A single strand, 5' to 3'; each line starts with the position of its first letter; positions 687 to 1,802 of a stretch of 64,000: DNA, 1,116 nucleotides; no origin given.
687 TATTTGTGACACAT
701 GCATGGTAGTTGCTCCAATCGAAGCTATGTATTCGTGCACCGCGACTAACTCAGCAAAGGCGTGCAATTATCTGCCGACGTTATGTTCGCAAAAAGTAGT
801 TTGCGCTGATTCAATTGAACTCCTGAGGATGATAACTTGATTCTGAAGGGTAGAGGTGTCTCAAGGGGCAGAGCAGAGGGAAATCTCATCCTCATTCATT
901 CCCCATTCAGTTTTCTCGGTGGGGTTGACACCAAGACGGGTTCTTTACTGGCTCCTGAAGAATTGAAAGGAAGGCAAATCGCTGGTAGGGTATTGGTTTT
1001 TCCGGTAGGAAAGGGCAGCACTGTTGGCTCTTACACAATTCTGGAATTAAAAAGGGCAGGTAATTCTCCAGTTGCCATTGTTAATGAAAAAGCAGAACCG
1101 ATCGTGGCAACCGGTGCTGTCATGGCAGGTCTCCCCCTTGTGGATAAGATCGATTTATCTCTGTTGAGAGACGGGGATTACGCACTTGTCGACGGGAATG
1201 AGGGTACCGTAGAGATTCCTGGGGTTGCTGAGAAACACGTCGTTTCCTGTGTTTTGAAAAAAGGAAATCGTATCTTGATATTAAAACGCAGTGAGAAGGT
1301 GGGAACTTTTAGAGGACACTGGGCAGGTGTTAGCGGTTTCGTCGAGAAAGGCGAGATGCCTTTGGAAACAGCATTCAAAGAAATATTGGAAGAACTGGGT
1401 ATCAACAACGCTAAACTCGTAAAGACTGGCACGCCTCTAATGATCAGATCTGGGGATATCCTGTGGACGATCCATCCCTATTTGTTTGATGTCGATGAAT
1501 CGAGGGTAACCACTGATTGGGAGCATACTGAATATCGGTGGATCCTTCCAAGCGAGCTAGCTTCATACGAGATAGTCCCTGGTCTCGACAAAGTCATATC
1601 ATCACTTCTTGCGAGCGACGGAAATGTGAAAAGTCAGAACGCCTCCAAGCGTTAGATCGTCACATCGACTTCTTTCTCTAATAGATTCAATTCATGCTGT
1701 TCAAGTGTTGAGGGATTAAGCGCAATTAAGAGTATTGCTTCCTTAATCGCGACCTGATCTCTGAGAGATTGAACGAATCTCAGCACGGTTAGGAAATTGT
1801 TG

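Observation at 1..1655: Aconitase-X large and small subunit pair, with the small subunit fused to a Nudix hydrolase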

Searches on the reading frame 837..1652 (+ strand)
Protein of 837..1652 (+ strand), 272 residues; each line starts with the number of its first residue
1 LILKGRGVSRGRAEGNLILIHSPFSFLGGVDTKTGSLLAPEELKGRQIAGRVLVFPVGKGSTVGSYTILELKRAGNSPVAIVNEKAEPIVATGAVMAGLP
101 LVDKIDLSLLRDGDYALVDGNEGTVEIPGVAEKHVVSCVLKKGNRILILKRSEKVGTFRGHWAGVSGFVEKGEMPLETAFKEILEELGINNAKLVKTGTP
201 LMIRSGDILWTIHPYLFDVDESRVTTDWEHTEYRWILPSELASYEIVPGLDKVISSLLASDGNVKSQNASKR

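Call 4: search_protein_families(library=pfam, proteins=[window:837-1652:+], max_evalue=0.01)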
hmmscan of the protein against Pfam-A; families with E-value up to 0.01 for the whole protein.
window:837-1652:+ (272 aa): 3 families
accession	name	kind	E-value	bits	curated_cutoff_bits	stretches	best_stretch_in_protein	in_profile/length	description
PF01989.23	AcnX_swivel_put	-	2e-28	98.5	27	1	24-102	1-80/80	Aconitase X swivel domain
PF00293.34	NUDIX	-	7.1e-14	52.4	21.1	1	136-254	6-131/134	NUDIX domain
PF14815.12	NUDIX_4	-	1e-05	25.7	35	1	138-254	4-111/113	NUDIX domain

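Call 5: search_protein_families(library=ncbifam, proteins=[window:837-1652:+], max_evalue=0.01)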
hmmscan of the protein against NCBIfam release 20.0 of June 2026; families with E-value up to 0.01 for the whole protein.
window:837-1652:+ (272 aa): 13 families
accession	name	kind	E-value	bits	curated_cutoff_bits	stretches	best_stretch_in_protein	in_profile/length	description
NF003046.0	PRK03955.1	equivalog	1.5e-45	154.3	163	1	2-127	3-129/132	DUF126 domain-containing protein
NF051439.1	C3LHypDHLhpIPSEAE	equivalog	4.8e-18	64.9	700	1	10-119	5-115/555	cis-3-hydroxy-L-proline dehydratase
NF006961.0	PRK09438.1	equivalog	1.7e-07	30.8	103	1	140-191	16-63/151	dihydroneopterin triphosphate diphosphatase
NF007834.0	PRK10546.1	equivalog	3e-07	30.3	156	1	134-250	5-118/135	pyrimidine (deoxy)nucleoside triphosphate diphosphatase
NF012016.0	PRK15472.1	equivalog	1.5e-06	27.9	95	1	133-190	4-61/141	nucleoside triphosphatase NudI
NF008044.0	PRK10776.1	equivalog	7.3e-06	25.9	148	1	137-258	9-127/130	8-oxo-dGTP diphosphatase MutT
NF006530.0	PRK08999.1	equivalog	1.9e-05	23.9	245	1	134-256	7-127/315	Nudix family hydrolase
NF041652.1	Nud_hyd_Dein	equivalog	0.00024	21.4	200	1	137-196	18-78/152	Nudix hydrolase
NF001938.0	PRK00714.1-5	equivalog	0.00037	19.9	116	1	137-196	18-81/172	RNA pyrophosphohydrolase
NF001299.0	PRK00241.1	equivalog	0.0033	16.9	158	1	136-190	138-189/263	NAD(+) diphosphatase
TIGR00586.1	mutt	equivalog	0.005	16.9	97.9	0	137-193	10-65/129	8-oxo-dGTP diphosphatase MutT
NF011922.0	PRK15393.1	equivalog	0.0068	16.1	152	0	140-199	46-106/182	NUDIX hydrolase YfcD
NF001936.0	PRK00714.1-3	equivalog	0.0075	16.2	118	0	137-196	16-71/155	RNA pyrophosphohydrolase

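Call 6: find_homologous_proteins(query=window:837-1652:+)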
Query window:837-1652:+ (272 aa): 1045 proteins with E <= 0.001 among 3234 candidates; the best 120 are listed.
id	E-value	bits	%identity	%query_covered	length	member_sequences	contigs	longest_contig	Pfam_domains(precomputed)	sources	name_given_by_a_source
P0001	6.6e-174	594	100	100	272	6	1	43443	PF01989.25,PF00293.35,PF14815.13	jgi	jgi:predicted aconitase with swiveling domain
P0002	2.8e-153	527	86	99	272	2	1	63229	PF01989.25,PF00293.35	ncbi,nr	ncbi:MAG: DUF126 domain-containing protein [Methanomassiliicoccales archaeon]|nr:DUF126 domain-conta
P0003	5.3e-109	382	63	97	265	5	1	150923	PF01989.25,PF00293.35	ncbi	ncbi:MAG: DUF126 domain-containing protein [Methanomassiliicoccales archaeon]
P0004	6.9e-108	378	63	97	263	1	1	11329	PF01989.25,PF00293.35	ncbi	-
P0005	3.2e-100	353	59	94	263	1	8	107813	PF01989.25,PF00293.35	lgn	-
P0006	1.1e-98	348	60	95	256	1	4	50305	PF01989.25,PF00293.35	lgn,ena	-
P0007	1.1e-96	341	60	95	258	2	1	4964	PF01989.25,PF00293.35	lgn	-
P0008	1.3e-96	341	59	95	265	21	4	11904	PF01989.25,PF00293.35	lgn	-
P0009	1.3e-94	334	59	94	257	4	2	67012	PF01989.25,PF00293.35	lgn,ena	-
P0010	1.1e-93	331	60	94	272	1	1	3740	PF01989.25,PF00293.35,PF14815.13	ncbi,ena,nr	ncbi:MAG TPA: DUF126 domain-containing protein [Methanomassiliicoccales archaeon]|nr:DUF126 domain-c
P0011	2.0e-93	330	58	95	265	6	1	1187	PF01989.25,PF00293.35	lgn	-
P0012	3.9e-93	330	59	94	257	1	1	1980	PF01989.25,PF00293.35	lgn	-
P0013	1.2e-92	328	58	95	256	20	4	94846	PF01989.25,PF00293.35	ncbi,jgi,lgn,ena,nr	ncbi:MAG TPA: DUF126 domain-containing protein [Methanomassiliicoccaceae archaeon]|nr:DUF126 domain-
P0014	5.0e-92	326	57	95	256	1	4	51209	PF01989.25,PF00293.35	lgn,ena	-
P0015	1.1e-91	325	57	95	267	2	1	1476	PF01989.25,PF00293.35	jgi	-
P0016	1.4e-91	324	58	94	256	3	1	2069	PF01989.25,PF00293.35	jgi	jgi:predicted aconitase with swiveling domain/8-oxo-dGTP pyrophosphatase MutT (NUDIX family)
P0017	2.4e-91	324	58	94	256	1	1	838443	PF01989.25,PF00293.35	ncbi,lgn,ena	-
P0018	3.0e-91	323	57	94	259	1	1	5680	PF01989.25,PF00293.35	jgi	jgi:predicted aconitase with swiveling domain/8-oxo-dGTP pyrophosphatase MutT (NUDIX family)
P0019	6.4e-91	322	55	94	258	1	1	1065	PF01989.25,PF00293.35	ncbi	-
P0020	6.8e-91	322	57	95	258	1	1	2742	PF01989.25,PF00293.35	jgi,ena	-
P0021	7.8e-91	322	57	95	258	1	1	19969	PF01989.25,PF00293.35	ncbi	-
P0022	7.9e-91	322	56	94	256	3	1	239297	PF01989.25,PF00293.35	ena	-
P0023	8.2e-91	322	57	95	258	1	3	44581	PF01989.25,PF00293.35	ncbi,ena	-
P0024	1.7e-90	321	56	95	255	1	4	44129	PF01989.25,PF00293.35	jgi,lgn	jgi:predicted aconitase with swiveling domain/ADP-ribose pyrophosphatase YjhB (NUDIX family)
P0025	2.8e-90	320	55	94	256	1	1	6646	PF01989.25,PF00293.35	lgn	-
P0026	3.7e-90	320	55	95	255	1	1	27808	PF01989.25,PF00293.35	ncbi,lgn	-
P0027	3.9e-90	320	56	95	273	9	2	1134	PF01989.25,PF00293.35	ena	-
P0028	4.6e-90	320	56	94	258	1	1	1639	PF01989.25,PF00293.35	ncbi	-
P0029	5.2e-90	319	56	94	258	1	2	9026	PF01989.25,PF00293.35,PF14815.13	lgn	-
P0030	6.0e-90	319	58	94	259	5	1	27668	PF01989.25,PF00293.35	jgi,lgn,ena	-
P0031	6.3e-90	319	57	95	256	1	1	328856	PF01989.25,PF00293.35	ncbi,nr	ncbi:MAG: DUF126 domain-containing protein [Methanomassiliicoccus sp.]|nr:DUF126 domain-containing p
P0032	6.5e-90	319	58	95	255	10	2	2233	PF01989.25,PF00293.35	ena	-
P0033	7.1e-90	319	54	94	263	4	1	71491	PF01989.25,PF00293.35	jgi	-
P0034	7.2e-90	319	57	94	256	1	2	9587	PF01989.25,PF00293.35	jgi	jgi:uncharacterized protein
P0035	8.2e-90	319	57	94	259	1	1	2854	PF01989.25,PF00293.35,PF14815.13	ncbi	-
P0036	8.3e-90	319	56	94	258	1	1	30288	PF01989.25,PF00293.35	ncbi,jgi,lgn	ncbi:MAG: DUF126 domain-containing protein [Methanomassiliicoccales archaeon]|jgi:predicted aconitas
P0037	8.7e-90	319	57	95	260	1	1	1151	PF01989.25,PF00293.35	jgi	jgi:predicted aconitase with swiveling domain/8-oxo-dGTP pyrophosphatase MutT (NUDIX family)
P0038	8.8e-90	319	56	95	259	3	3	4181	PF01989.25,PF00293.35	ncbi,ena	-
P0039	8.9e-90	319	55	95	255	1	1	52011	PF01989.25,PF00293.35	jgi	-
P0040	1.0e-89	318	57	95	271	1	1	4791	PF01989.25,PF00293.35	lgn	-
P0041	1.1e-89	318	57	90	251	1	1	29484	PF01989.25,PF00293.35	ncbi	-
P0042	1.3e-89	318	60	89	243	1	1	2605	PF01989.25,PF00293.35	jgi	-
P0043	1.5e-89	318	59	94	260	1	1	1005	PF01989.25,PF00293.35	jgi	jgi:predicted aconitase with swiveling domain/8-oxo-dGTP pyrophosphatase MutT (NUDIX family)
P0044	1.9e-89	318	58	95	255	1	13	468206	PF01989.25,PF00293.35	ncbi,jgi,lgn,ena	jgi:predicted aconitase with swiveling domain/8-oxo-dGTP pyrophosphatase MutT (NUDIX family)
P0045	2.1e-89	317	56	94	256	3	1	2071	PF01989.25,PF00293.35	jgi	jgi:predicted aconitase with swiveling domain/8-oxo-dGTP pyrophosphatase MutT (NUDIX family)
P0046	2.1e-89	317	56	95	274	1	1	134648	PF01989.25,PF00293.35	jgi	jgi:predicted aconitase with swiveling domain/8-oxo-dGTP pyrophosphatase MutT (NUDIX family)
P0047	2.3e-89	317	55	94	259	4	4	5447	PF01989.25,PF00293.35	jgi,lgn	jgi:predicted aconitase with swiveling domain/8-oxo-dGTP pyrophosphatase MutT (NUDIX family)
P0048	2.8e-89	317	56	94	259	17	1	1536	PF01989.25,PF00293.35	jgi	jgi:predicted aconitase with swiveling domain/8-oxo-dGTP pyrophosphatase MutT (NUDIX family)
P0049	3.0e-89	317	56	94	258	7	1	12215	PF01989.25,PF00293.35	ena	-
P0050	3.5e-89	317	57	95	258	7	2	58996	PF01989.25,PF00293.35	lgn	-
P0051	3.9e-89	316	56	95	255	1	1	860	PF01989.25,PF00293.35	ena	-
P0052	4.9e-89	316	56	95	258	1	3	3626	PF01989.25,PF00293.35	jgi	jgi:predicted aconitase with swiveling domain/8-oxo-dGTP pyrophosphatase MutT (NUDIX family)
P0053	5.6e-89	316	56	94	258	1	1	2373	PF01989.25,PF00293.35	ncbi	-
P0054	5.8e-89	316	55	94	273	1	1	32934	PF01989.25,PF00293.35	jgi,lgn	-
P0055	6.1e-89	316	56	94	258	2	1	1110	PF01989.25,PF00293.35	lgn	-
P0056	7.1e-89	316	56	94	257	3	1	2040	PF01989.25,PF00293.35,PF14815.13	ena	-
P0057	1.2e-88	315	56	94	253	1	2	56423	PF01989.25,PF00293.35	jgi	jgi:predicted aconitase with swiveling domain/8-oxo-dGTP pyrophosphatase MutT (NUDIX family)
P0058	1.2e-88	315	56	95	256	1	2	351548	PF01989.25,PF00293.35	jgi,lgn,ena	-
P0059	1.5e-88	315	55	95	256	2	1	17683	PF01989.25,PF00293.35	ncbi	-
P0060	1.5e-88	315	55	94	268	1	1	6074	PF01989.25,PF00293.35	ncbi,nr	ncbi:MAG: DUF126 domain-containing protein [Methanomassiliicoccales archaeon]|nr:DUF126 domain-conta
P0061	2.2e-88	314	55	94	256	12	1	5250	PF01989.25,PF00293.35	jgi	jgi:predicted aconitase with swiveling domain/8-oxo-dGTP pyrophosphatase MutT (NUDIX family)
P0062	2.5e-88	314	55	94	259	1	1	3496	PF01989.25,PF00293.35,PF14815.13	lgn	-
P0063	3.5e-88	313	56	94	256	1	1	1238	PF01989.25,PF00293.35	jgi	jgi:uncharacterized protein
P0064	3.7e-88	313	55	95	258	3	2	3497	PF01989.25,PF00293.35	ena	-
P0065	3.9e-88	313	57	93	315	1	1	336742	PF01989.25,PF00293.35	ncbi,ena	-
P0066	4.0e-88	313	55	94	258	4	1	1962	PF01989.25,PF00293.35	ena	-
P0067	5.0e-88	313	54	95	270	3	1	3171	PF01989.25,PF00293.35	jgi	jgi:predicted aconitase with swiveling domain/8-oxo-dGTP pyrophosphatase MutT (NUDIX family)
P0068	5.2e-88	313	56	95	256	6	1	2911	PF01989.25,PF00293.35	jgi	jgi:predicted aconitase with swiveling domain/8-oxo-dGTP pyrophosphatase MutT (NUDIX family)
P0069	6.4e-88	312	61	87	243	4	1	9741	PF01989.25,PF00293.35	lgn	-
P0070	8.0e-88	312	56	94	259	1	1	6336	PF01989.25,PF00293.35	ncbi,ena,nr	ncbi:MAG TPA: DUF126 domain-containing protein [Methanomassiliicoccales archaeon]|nr:DUF126 domain-c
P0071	8.5e-88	312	58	88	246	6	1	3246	PF01989.25,PF00293.35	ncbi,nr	ncbi:MAG: DUF126 domain-containing protein [Methanomassiliicoccales archaeon]|nr:DUF126 domain-conta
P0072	8.7e-88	312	55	94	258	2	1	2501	PF01989.25,PF00293.35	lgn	-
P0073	9.3e-88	312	56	95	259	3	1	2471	PF01989.25,PF00293.35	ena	-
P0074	9.4e-88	312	56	95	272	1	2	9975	PF01989.25,PF00293.35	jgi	jgi:predicted aconitase with swiveling domain/8-oxo-dGTP pyrophosphatase MutT (NUDIX family)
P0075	1.1e-87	312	55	95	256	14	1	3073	PF01989.25,PF00293.35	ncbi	-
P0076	1.3e-87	311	56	95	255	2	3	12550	PF01989.25,PF00293.35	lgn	-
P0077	1.3e-87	311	56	95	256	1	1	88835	PF01989.25,PF00293.35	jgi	jgi:uncharacterized protein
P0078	1.4e-87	311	55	94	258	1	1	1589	PF01989.25,PF00293.35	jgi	jgi:uncharacterized protein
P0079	2.5e-87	311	55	94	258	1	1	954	PF01989.25,PF00293.35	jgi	jgi:uncharacterized protein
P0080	2.9e-87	310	55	95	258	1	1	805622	PF01989.25,PF00293.35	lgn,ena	-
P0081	3.0e-87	310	55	95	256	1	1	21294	PF01989.25,PF00293.35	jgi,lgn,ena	-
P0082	3.3e-87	310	55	95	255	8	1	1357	PF01989.25,PF00293.35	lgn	-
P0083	3.4e-87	310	55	95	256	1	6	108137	PF01989.25,PF00293.35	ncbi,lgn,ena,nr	ncbi:MAG: DUF126 domain-containing protein [Euryarchaeota archaeon]|nr:DUF126 domain-containing prot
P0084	3.5e-87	310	55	94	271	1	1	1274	PF01989.25,PF00293.35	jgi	jgi:uncharacterized protein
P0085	4.4e-87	310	55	94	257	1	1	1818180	PF01989.25,PF00293.35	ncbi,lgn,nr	ncbi:MAG: DUF126 domain-containing protein [Methanomassiliicoccales archaeon]|nr:MAG: DUF126 domain-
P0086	4.5e-87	310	55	94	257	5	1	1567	PF01989.25,PF00293.35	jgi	jgi:uncharacterized protein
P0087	4.7e-87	310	55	91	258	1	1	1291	PF01989.25,PF00293.35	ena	-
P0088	4.7e-87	310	55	94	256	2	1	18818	PF01989.25,PF00293.35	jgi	-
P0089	4.9e-87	310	58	90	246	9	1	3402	PF01989.25,PF00293.35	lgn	-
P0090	5.1e-87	310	54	94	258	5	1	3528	PF01989.25,PF00293.35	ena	-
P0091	5.3e-87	309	58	91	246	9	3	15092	PF01989.25,PF00293.35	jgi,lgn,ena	jgi:predicted aconitase with swiveling domain/8-oxo-dGTP pyrophosphatase MutT (NUDIX family)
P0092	5.3e-87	309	54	94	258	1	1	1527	PF01989.25,PF00293.35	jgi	jgi:predicted aconitase with swiveling domain/ADP-ribose pyrophosphatase YjhB (NUDIX family)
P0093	5.9e-87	309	56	94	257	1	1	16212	PF01989.25,PF00293.35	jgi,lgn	jgi:predicted aconitase with swiveling domain/8-oxo-dGTP pyrophosphatase MutT (NUDIX family)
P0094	6.2e-87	309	58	92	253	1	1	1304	PF01989.25,PF00293.35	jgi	jgi:predicted aconitase with swiveling domain/8-oxo-dGTP pyrophosphatase MutT (NUDIX family)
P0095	6.5e-87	309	55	94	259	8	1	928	PF01989.25,PF00293.35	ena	-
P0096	6.8e-87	309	55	95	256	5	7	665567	PF01989.25,PF00293.35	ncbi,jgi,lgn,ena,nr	ncbi:MAG: DUF126 domain-containing protein [Methanomassiliicoccus sp.]|jgi:predicted aconitase with 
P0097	7.5e-87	309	55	94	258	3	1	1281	PF01989.25,PF00293.35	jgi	jgi:predicted aconitase with swiveling domain/ADP-ribose pyrophosphatase YjhB (NUDIX family)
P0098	1.0e-86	309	55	95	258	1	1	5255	PF01989.25,PF00293.35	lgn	-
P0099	1.0e-86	309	55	94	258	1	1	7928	PF01989.25,PF00293.35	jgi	jgi:predicted aconitase with swiveling domain/8-oxo-dGTP pyrophosphatase MutT (NUDIX family)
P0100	1.0e-86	309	56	93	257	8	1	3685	PF01989.25,PF00293.35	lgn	-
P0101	1.4e-86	308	53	94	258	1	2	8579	PF01989.25,PF00293.35,PF14815.13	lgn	-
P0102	1.5e-86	308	53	94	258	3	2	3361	PF01989.25,PF00293.35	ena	-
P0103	2.1e-86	307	54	94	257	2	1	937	PF01989.25,PF00293.35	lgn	-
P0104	3.1e-86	307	53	94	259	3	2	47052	PF01989.25,PF00293.35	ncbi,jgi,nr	ncbi:MAG: DUF126 domain-containing protein [Methanomassiliicoccales archaeon]|jgi:hypothetical prote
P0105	6.5e-86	306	53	95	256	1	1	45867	PF01989.25,PF00293.35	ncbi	-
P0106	7.0e-86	306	58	88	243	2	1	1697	PF01989.25,PF00293.35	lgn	-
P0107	7.1e-86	306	55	94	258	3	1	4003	PF01989.25,PF00293.35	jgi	jgi:predicted aconitase with swiveling domain/ADP-ribose pyrophosphatase YjhB (NUDIX family)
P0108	1.1e-85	305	55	94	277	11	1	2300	PF01989.25,PF00293.35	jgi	jgi:predicted aconitase with swiveling domain/8-oxo-dGTP pyrophosphatase MutT (NUDIX family)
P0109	1.1e-85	305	55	94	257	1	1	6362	PF01989.25,PF00293.35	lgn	-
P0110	1.2e-85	305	54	95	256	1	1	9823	PF01989.25,PF00293.35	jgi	jgi:phosphomecalonate degydratase small subunit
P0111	1.4e-85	305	55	94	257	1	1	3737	PF01989.25,PF00293.35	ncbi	-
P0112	1.5e-85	305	54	94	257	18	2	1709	PF01989.25,PF00293.35,PF14815.13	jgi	jgi:hypothetical protein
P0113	1.6e-85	305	55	94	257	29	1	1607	PF01989.25,PF00293.35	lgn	-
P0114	1.7e-85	304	54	94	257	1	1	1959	PF01989.25,PF00293.35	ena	-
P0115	1.8e-85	304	56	89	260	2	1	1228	PF01989.25,PF00293.35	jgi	jgi:hypothetical protein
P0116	2.1e-85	304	54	94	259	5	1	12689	PF01989.25,PF00293.35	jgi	-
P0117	3.2e-85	304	55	95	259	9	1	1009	PF01989.25,PF00293.35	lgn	-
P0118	3.3e-85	304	53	94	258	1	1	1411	PF01989.25,PF00293.35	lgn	-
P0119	3.4e-85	304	54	95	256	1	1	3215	PF01989.25,PF00293.35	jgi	jgi:predicted aconitase with swiveling domain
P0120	3.4e-85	304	53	94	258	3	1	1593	PF01989.25,PF00293.35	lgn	-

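Call 20: search_protein_representatives(protein=window:837-1652:+)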
Query: 272 residues. Proteins with E-value up to 0.001 (for the whole library): 3881; up to 1e-10: 1106; up to 1e-30: 66. The best 150 are listed.
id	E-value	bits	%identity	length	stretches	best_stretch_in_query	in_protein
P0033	2.2e-90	318.8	54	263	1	2-257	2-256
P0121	6.3e-77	274.7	50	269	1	1-258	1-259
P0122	3.8e-73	262.3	47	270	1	2-260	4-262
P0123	4.7e-71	255.5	46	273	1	2-260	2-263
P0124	7.5e-71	254.8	51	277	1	3-257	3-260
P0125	9.7e-71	254.5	47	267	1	1-264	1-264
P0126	1.5e-68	247.3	48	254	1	1-257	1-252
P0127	2.5e-66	240.0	50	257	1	1-250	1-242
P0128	5.7e-66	238.8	54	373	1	1-226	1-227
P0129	1.3e-64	234.3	46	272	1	1-263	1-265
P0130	1.2e-63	231.2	44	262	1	1-252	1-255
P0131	1.0e-62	228.1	46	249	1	2-253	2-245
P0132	2.4e-62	226.9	47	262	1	14-257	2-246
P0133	1.3e-61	224.5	54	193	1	70-257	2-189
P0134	5.0e-59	216.0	43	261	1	3-258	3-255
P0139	1.4e-53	198.2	38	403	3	131-257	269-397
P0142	7.9e-46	172.8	36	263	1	2-250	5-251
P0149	1.9e-41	158.4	45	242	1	105-256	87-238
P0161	2.9e-34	134.9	55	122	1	136-258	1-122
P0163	4.9e-34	134.1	46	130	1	131-258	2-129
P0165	7.9e-34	133.4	46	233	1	123-258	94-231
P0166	8.5e-34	133.3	44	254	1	94-257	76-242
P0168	1.6e-33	132.4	44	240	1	99-257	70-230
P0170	9.6e-33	129.9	44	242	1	93-256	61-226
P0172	4.6e-32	127.7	46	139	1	137-265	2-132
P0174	9.3e-32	126.7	46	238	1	96-253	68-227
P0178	1.3e-31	126.2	40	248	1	96-259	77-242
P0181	3.2e-31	124.9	45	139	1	133-262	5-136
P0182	5.1e-31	124.2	42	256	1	91-262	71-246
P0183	5.1e-31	124.2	46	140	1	132-258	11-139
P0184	5.6e-31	124.1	44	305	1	122-259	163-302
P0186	1.1e-30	123.2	44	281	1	98-256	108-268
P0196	1.5e-29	119.4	42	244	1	97-255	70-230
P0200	4.0e-29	118.0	45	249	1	97-252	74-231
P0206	1.9e-28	115.8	48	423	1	132-255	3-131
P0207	2.2e-28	115.6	48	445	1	134-253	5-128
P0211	3.1e-28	115.1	48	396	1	132-253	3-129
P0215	5.3e-28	114.3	50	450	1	132-258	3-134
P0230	6.4e-27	110.8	38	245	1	66-253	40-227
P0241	2.2e-26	109.1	48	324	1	132-253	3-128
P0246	3.1e-26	108.5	44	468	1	128-255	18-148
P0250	6.6e-26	107.5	49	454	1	134-260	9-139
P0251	7.8e-26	107.2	39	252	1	93-259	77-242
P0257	1.9e-25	106.0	44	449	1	132-262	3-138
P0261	2.7e-25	105.5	45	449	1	133-255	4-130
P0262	3.1e-25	105.3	45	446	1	134-258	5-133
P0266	6.2e-25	104.3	44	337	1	3-128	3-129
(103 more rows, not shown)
